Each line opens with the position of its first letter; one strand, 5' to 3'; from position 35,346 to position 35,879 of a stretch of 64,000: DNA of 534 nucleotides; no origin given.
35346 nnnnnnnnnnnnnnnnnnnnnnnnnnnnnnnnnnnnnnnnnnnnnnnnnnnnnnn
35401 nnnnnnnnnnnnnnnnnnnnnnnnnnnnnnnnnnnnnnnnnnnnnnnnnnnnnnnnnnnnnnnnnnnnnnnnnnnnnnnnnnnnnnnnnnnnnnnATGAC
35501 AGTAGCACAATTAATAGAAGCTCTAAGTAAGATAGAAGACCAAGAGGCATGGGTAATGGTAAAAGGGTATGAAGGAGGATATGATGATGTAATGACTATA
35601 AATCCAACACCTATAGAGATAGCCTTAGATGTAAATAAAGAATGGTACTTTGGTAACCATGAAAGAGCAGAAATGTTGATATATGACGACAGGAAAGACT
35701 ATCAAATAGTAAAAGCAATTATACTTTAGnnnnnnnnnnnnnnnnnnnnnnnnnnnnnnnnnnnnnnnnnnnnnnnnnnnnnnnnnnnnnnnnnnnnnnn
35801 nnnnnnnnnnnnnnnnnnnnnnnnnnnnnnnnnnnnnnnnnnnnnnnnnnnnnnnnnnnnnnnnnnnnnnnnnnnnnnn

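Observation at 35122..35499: Stand-alone methylglyoxal synthase homologue in a phage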

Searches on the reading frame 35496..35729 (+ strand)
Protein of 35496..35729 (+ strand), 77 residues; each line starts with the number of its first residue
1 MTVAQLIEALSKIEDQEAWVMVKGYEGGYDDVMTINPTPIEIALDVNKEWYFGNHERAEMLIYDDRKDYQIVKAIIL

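Call 3: search_protein_families(library=pfam, proteins=[window:35496-35729:+], max_evalue=0.01)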
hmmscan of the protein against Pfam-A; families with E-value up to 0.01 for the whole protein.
window:35496-35729:+ (77 aa): 0 families

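Call 5: search_protein_families(library=phrogs, proteins=[window:35496-35729:+], max_evalue=0.01)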
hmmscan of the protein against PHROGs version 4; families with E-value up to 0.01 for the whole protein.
window:35496-35729:+ (77 aa): 0 families

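Call 36: search_protein_families(library=phrogs, proteins=[window:35496-35726:+], max_evalue=0.001)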
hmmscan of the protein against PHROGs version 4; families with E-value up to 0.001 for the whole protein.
seq(77 aa): 0 families

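Call 61: find_related_loci(query=window:35496-35729:+, collection=viral_contigs, flank=3000)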
Query window:35496-35729:+ (77 aa) in viral_contigs; peptide patterns used: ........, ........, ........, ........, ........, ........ (x = any residue, [..] = any of these).
56 stretches matched a pattern; 4 encode a relative of the query (tblastn E <= 1e-3); 4 distinct loci.
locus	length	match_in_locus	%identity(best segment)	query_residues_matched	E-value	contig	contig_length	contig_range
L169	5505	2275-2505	95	1-77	1e-47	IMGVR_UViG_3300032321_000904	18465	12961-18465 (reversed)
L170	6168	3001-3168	54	1-59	1e-13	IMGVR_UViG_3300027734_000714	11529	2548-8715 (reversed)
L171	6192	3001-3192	48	1-67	3e-13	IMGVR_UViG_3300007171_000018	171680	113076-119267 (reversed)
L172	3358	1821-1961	31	10-73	3e-5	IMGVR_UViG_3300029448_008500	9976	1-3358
